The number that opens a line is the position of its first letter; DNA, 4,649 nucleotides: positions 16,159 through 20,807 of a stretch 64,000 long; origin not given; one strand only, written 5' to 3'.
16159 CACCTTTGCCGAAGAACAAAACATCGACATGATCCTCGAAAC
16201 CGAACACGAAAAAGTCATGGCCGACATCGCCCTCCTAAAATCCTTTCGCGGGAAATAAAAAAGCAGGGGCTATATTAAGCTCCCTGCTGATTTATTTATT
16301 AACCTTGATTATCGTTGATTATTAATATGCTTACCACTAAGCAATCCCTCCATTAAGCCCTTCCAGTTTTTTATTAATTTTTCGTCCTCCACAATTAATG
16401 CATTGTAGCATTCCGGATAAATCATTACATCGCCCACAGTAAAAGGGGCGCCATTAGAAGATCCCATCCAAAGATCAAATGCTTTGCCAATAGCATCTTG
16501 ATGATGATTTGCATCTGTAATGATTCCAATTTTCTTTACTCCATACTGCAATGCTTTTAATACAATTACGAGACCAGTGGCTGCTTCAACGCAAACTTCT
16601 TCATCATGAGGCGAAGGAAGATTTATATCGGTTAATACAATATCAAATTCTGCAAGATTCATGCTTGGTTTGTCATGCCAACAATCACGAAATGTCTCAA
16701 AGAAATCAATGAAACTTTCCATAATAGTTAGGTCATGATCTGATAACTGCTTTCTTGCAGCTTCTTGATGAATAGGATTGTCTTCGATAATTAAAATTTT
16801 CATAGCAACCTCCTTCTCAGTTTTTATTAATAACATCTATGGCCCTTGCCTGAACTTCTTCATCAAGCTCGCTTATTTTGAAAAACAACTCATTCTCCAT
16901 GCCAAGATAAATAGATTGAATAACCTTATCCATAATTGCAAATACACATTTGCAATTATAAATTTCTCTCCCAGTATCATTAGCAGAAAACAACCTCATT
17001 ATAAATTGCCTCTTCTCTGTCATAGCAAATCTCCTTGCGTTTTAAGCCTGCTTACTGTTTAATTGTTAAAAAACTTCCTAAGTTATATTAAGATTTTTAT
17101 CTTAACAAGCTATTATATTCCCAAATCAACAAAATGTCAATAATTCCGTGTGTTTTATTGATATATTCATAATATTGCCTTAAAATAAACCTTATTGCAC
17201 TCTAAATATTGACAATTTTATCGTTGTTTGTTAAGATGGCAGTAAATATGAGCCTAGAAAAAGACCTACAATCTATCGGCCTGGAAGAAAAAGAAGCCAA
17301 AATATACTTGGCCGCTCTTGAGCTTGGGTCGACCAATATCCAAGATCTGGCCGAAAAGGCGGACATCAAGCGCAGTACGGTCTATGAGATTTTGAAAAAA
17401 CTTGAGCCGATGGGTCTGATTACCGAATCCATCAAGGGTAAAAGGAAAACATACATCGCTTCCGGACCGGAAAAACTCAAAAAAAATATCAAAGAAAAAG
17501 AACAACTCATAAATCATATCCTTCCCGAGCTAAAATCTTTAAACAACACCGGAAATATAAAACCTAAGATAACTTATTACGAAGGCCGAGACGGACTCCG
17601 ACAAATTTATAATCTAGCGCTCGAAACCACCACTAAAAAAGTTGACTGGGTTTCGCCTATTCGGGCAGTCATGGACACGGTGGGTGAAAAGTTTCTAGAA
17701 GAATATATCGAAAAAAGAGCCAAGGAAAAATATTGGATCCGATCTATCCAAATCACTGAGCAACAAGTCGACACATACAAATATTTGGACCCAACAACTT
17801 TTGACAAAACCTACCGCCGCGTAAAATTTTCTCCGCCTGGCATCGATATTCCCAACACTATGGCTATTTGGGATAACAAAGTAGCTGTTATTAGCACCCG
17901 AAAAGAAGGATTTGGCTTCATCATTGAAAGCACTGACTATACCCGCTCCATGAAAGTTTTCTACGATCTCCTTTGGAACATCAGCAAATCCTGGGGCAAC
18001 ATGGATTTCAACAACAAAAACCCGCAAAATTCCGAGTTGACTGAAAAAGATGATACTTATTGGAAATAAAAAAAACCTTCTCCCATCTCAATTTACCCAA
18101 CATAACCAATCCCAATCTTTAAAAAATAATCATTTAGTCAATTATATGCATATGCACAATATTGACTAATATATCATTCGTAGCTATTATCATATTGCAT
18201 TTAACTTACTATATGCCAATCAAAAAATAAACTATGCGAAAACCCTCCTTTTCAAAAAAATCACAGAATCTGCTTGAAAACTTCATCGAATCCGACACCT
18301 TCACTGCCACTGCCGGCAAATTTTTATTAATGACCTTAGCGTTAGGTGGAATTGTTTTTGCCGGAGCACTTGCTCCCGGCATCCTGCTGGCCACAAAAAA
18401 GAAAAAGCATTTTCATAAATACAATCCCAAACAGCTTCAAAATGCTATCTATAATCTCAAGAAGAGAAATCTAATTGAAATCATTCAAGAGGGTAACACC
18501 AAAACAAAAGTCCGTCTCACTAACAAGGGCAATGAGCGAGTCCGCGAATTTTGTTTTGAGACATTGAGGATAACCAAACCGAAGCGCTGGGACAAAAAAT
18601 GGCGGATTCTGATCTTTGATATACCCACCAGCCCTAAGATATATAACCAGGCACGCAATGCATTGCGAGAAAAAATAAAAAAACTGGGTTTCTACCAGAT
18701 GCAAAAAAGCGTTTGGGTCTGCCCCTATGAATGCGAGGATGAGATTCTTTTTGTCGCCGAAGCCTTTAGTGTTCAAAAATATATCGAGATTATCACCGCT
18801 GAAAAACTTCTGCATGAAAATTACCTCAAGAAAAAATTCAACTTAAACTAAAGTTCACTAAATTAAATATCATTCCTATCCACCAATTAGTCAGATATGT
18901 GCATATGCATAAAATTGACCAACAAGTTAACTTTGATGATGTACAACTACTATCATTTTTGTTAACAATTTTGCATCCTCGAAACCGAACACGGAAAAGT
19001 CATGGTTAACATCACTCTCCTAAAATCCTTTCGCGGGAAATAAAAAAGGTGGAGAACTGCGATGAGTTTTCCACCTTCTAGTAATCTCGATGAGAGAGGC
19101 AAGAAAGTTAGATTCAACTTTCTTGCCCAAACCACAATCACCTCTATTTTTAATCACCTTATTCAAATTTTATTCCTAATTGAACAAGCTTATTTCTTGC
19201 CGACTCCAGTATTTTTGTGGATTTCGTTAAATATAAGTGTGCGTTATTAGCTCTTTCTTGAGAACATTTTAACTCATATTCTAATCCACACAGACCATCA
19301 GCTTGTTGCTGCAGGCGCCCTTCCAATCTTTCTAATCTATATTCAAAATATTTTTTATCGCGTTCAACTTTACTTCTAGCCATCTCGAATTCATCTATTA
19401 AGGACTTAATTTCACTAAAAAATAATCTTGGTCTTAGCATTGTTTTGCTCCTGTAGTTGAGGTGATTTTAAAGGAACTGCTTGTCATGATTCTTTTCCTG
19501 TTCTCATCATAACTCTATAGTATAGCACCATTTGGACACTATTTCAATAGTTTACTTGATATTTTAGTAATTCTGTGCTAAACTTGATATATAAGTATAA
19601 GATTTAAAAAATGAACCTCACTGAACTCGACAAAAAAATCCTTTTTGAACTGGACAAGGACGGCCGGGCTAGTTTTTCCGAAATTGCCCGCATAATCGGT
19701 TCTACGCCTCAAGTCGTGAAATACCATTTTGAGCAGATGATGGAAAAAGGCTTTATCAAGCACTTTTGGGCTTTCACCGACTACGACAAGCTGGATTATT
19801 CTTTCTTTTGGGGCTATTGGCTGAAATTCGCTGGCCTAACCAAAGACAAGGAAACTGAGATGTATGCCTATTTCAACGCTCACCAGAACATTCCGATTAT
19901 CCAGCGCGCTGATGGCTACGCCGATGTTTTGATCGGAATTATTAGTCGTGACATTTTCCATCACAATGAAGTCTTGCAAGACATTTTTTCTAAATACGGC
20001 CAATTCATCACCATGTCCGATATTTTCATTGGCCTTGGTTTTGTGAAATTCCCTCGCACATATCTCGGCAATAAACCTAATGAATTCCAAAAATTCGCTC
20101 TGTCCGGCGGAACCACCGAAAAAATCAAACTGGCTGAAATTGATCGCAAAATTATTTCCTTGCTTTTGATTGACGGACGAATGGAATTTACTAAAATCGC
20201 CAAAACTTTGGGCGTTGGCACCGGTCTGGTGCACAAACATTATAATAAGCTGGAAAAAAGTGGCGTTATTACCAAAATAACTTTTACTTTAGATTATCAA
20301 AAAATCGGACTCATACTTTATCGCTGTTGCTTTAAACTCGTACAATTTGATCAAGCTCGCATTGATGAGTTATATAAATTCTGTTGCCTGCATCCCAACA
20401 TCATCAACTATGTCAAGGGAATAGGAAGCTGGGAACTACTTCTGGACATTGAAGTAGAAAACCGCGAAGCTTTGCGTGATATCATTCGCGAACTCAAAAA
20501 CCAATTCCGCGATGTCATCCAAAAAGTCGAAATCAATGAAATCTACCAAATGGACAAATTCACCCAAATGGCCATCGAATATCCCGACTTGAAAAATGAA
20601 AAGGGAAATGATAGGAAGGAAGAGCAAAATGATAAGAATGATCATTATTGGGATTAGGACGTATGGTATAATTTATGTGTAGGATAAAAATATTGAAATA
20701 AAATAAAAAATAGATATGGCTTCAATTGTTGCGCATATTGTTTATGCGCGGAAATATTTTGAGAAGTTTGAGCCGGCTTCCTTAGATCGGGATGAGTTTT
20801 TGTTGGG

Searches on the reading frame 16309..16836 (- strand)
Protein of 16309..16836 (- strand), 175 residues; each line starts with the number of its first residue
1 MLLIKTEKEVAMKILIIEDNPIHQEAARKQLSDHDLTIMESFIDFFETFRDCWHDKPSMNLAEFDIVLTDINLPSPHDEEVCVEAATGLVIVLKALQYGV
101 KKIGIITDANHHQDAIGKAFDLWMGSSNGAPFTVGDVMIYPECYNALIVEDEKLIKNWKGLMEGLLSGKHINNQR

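Call 22: search_protein_families(library=pfam, proteins=[window:16309-16836:-])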
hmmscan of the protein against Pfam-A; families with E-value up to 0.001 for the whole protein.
window:16309-16836:- (175 aa): 1 family
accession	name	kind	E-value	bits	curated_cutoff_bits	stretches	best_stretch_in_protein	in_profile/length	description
PF00072.30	Response_reg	-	0.0002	22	30.2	1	14-75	1-54/111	Response regulator receiver domain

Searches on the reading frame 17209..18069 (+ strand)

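Call 8: search_protein_families(library=pfam, proteins=[window:17209-18069:+])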
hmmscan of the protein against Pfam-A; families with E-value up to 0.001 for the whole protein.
window:17209-18069:+ (286 aa): 7 families
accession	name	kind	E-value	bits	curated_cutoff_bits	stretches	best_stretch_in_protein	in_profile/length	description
PF01978.25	TrmB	-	2.8e-15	56.3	25.6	1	20-87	1-67/68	Sugar-specific transcriptional regulator TrmB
PF01047.28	MarR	-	4.4e-06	26.9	24.6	1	38-72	14-48/59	MarR family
PF01022.26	HTH_5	-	0.00015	22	22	1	35-72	9-46/47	Bacterial regulatory protein, arsR family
PF13412.12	HTH_24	-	0.00018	21.5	21.9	1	40-72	16-48/48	Winged helix-turn-helix DNA-binding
PF01325.25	Fe_dep_repress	-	0.00036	21.1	26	0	32-71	13-52/60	Iron dependent repressor, N-terminal DNA binding domain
PF14502.12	HTH_41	-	0.00092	19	25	0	43-83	8-48/48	Helix-turn-helix domain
PF21248.3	SoFic-like_C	-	0.00094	19.8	27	0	42-84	31-73/76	Protein adenylyltransferase SoFic-like, C-terminal domain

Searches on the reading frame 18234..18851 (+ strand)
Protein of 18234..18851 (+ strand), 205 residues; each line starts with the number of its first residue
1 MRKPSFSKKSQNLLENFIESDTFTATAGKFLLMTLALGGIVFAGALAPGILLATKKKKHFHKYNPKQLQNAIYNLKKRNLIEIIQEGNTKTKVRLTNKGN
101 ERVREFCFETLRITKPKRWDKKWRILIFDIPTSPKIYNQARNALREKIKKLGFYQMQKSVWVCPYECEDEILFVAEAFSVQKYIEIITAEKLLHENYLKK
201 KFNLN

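Call 22: search_protein_families(library=pfam, proteins=[window:18234-18851:+])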
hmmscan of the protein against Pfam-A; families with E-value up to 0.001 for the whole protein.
window:18234-18851:+ (205 aa): 2 families
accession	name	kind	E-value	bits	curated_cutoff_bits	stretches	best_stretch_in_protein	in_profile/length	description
PF20803.2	PaaX_M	-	9.3e-21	74.2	24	1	117-193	2-75/83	PaaX protein central Cas2-like domain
PF09827.14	CRISPR_Cas2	-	0.00073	20.1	23.8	0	123-164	2-37/74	CRISPR associated protein Cas2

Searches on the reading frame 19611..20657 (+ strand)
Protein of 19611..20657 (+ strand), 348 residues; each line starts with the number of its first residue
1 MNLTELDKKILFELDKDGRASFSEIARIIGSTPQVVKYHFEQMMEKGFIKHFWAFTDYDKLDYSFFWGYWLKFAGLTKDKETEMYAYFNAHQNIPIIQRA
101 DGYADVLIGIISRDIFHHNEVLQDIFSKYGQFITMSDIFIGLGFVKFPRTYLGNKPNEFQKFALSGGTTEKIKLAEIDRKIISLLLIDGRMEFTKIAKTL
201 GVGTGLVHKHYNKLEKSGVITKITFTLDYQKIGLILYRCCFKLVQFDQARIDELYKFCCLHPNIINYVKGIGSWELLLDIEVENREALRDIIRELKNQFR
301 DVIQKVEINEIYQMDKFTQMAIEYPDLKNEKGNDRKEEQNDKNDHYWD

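Call 8: search_protein_families(library=pfam, proteins=[window:19611-20657:+])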
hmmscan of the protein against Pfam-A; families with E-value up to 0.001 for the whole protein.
window:19611-20657:+ (348 aa): 7 families
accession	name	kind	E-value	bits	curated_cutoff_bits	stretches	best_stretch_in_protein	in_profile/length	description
PF13412.12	HTH_24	-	4.4e-23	81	21.9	2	3-50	1-48/48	Winged helix-turn-helix DNA-binding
PF13404.12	HTH_AsnC-type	-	2.9e-17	62.7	27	2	3-36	1-34/42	AsnC-type helix-turn-helix domain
PF01022.26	HTH_5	-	1.1e-08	35.2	22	0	9-50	6-46/47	Bacterial regulatory protein, arsR family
PF01047.28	MarR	-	1.5e-06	28.4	24.6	0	4-50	2-48/59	MarR family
PF01978.25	TrmB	-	1.8e-06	28.1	25.6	0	173-224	5-56/68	Sugar-specific transcriptional regulator TrmB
PF12840.13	HTH_20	-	2.6e-06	27.7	27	0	12-50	11-49/51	Helix-turn-helix domain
PF12802.13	MarR_2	-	0.00055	20.5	27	0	9-50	9-51/61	MarR family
